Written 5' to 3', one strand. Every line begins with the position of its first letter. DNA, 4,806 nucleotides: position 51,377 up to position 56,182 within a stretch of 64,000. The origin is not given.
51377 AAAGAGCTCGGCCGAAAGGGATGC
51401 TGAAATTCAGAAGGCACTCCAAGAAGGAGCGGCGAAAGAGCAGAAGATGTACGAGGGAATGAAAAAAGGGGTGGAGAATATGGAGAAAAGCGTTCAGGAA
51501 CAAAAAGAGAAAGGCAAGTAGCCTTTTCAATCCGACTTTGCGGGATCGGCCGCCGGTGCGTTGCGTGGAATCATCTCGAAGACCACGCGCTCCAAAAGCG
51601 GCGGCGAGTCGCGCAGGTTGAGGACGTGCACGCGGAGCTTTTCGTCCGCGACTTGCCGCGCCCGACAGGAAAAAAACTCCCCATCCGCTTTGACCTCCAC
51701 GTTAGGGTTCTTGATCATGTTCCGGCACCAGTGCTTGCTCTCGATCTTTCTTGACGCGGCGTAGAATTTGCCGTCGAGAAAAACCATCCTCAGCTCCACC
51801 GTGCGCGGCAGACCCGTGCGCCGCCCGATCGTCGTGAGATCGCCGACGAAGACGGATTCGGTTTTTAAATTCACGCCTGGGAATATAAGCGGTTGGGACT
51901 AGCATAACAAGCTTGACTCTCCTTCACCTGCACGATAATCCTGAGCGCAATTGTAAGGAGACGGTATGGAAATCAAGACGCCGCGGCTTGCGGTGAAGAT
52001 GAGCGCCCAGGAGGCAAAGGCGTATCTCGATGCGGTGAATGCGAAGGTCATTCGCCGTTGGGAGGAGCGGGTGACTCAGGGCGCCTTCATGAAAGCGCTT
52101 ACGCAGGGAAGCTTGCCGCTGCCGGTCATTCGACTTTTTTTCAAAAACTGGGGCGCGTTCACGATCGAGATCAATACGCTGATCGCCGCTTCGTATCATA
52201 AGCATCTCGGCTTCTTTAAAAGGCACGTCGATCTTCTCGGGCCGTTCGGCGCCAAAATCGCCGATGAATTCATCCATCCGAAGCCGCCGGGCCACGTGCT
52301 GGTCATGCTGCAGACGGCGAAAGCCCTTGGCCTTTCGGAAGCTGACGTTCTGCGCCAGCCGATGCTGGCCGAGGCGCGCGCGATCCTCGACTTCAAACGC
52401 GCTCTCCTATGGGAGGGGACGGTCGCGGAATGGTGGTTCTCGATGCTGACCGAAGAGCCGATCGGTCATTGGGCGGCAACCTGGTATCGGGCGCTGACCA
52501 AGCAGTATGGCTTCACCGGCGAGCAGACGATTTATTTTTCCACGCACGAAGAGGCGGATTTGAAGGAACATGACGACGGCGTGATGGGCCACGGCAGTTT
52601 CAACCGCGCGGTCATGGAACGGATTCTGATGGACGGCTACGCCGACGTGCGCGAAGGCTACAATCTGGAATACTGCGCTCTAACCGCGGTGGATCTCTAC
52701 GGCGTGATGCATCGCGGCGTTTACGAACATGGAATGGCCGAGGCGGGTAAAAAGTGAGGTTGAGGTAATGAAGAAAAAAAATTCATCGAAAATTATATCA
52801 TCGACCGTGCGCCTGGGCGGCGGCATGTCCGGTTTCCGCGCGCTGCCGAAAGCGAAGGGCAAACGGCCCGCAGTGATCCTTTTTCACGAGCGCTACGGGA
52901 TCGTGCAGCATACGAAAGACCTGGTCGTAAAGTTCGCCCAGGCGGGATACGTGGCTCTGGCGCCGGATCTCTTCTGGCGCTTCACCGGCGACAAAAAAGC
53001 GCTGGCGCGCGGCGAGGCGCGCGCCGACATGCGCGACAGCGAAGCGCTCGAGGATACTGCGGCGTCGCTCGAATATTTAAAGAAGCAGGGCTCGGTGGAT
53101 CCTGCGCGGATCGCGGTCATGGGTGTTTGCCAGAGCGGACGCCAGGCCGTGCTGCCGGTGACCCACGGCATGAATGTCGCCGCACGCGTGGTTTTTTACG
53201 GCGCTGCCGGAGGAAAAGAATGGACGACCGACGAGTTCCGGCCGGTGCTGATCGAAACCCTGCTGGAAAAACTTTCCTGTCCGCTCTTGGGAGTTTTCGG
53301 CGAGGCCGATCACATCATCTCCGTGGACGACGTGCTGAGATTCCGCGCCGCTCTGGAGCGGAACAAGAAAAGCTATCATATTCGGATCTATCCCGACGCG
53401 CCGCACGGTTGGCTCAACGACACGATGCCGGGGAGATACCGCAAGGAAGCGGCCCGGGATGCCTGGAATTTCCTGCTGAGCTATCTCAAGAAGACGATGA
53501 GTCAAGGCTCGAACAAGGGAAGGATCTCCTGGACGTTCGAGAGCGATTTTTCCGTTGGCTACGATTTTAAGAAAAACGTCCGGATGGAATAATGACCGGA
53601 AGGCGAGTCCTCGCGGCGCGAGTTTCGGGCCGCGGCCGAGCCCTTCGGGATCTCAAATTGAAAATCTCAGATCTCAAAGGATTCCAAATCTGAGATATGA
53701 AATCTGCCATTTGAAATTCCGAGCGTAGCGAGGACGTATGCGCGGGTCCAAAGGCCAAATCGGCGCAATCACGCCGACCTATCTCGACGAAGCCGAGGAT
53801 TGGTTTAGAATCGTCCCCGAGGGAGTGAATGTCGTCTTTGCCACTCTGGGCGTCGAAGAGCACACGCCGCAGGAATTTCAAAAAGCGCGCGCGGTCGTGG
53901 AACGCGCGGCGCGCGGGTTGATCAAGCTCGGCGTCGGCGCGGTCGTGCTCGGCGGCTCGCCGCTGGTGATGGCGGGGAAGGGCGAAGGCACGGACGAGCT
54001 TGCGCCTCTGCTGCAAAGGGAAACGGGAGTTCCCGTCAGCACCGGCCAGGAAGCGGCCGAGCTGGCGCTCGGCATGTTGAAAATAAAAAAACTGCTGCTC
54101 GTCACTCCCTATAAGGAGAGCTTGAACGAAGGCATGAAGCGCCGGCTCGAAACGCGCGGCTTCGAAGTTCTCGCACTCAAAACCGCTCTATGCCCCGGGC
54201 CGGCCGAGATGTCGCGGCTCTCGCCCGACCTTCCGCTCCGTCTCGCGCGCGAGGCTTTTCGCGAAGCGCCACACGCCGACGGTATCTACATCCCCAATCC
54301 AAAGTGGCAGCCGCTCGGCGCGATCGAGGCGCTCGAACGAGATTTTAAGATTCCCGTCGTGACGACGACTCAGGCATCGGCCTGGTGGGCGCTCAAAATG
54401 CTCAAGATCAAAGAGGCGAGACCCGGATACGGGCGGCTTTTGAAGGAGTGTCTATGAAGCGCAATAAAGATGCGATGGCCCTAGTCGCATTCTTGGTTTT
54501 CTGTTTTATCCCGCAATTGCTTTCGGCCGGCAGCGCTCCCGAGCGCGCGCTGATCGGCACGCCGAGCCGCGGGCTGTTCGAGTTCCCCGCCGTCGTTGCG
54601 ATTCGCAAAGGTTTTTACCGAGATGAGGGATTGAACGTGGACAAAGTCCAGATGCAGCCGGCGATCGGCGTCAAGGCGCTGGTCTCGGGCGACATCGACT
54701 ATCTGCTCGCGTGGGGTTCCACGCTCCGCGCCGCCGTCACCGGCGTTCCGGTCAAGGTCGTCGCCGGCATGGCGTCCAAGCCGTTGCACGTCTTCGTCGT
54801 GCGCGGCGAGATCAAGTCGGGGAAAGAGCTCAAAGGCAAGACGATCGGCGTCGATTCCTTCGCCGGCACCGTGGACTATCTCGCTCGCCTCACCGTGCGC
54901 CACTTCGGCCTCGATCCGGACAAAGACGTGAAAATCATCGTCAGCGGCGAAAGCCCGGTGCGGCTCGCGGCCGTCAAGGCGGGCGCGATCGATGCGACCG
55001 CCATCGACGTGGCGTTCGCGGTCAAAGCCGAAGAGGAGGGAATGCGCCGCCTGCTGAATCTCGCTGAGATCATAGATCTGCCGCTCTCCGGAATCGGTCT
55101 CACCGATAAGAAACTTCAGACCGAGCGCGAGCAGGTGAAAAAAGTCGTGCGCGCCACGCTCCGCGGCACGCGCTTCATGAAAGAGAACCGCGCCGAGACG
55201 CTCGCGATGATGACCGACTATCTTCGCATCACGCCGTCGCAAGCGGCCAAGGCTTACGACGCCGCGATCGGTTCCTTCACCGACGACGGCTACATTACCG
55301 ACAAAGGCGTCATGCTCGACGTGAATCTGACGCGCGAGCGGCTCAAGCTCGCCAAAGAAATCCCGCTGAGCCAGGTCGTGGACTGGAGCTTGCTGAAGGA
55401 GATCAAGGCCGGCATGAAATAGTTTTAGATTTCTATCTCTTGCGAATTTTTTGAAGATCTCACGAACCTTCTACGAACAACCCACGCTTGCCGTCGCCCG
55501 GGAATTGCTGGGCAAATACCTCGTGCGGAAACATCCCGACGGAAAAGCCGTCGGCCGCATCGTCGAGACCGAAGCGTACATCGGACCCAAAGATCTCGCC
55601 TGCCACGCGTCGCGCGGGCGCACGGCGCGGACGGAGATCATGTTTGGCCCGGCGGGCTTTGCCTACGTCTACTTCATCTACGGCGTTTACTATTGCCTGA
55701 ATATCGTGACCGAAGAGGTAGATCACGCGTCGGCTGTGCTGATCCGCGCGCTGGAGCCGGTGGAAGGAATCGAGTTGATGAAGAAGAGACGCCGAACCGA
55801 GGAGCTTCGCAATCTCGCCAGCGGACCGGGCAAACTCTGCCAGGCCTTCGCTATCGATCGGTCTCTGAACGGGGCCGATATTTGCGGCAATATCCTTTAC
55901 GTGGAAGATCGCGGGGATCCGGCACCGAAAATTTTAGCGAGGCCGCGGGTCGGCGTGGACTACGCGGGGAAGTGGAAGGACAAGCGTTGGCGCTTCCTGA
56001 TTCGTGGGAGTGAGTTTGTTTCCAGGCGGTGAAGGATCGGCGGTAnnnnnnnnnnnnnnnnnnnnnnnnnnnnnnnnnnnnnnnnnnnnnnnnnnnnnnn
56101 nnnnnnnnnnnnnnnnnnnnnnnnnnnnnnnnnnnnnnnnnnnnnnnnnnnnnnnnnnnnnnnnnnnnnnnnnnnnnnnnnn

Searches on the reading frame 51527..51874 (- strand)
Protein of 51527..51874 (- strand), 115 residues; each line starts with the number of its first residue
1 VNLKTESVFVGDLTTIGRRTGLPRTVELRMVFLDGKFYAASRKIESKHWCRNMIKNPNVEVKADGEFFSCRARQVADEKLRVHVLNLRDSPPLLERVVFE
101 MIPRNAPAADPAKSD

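Call 71: search_protein_families(library=pfam, proteins=[window:51527-51874:-], max_evalue=0.001)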
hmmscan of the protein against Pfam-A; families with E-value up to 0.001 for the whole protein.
window:51527-51874:- (115 aa): 1 family
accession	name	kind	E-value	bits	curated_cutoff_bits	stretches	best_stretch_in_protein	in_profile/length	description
PF04075.20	F420H2_quin_red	-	4.5e-11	43.4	22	1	13-81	28-99/130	F420H(2)-dependent quinone reductase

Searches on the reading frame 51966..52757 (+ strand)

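Call 23: search_protein_families(library=pfam, proteins=[window:51966-52757:+])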
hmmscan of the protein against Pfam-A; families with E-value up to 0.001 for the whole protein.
window:51966-52757:+ (263 aa): 1 family
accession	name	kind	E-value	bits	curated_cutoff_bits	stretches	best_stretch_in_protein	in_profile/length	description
PF14518.11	Haem_oxygenas_2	-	4.6e-07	30.3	28.9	1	110-205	50-145/177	Iron-containing redox enzyme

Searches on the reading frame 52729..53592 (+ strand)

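Call 23: search_protein_families(library=pfam, proteins=[window:52729-53592:+])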
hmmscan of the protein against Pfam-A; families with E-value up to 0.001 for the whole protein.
window:52729-53592:+ (287 aa): 2 families
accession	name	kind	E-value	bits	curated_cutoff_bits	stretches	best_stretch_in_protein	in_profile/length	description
PF01738.24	DLH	-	8.4e-41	140.4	21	1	34-255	2-215/217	Dienelactone hydrolase family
PF00326.27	Peptidase_S9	-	2.9e-10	40.4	22.6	1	181-255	140-212/213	Prolyl oligopeptidase family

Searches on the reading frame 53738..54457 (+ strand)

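Call 23: search_protein_families(library=pfam, proteins=[window:53738-54457:+])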
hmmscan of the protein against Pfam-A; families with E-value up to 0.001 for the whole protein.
window:53738-54457:+ (239 aa): 2 families
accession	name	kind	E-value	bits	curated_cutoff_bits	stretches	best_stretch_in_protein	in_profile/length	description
PF17645.6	Amdase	-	3.7e-22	79.5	25.9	1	28-235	22-228/228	Arylmalonate decarboxylase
PF01177.27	Asp_Glu_race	-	9.6e-07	29.2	31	0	86-213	78-206/211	Asp/Glu/Hydantoin racemase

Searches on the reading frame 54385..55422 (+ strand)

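Call 23: search_protein_families(library=pfam, proteins=[window:54385-55422:+])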
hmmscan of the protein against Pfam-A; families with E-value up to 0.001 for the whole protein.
window:54385-55422:+ (345 aa): 3 families
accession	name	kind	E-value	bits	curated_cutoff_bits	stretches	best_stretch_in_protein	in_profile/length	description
PF09084.16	NMT1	-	7.7e-24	85.2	20.5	1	68-269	6-213/216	NMT1/THI5 like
PF13379.11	NMT1_2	-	5.4e-14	53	24.7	1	68-271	20-246/252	NMT1-like family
PF12974.12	Phosphonate-bd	-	3.3e-05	23.8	27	1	97-254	44-212/242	ABC transporter, phosphonate, periplasmic substrate-binding protein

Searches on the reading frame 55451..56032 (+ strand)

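Call 23: search_protein_families(library=pfam, proteins=[window:55451-56032:+])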
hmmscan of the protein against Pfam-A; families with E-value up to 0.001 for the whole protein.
window:55451-56032:+ (193 aa): 1 family
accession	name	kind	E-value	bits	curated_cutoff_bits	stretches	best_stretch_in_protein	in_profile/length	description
PF02245.21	Pur_DNA_glyco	-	1.5e-69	233.4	27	1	7-187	2-180/181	Methylpurine-DNA glycosylase (MPG)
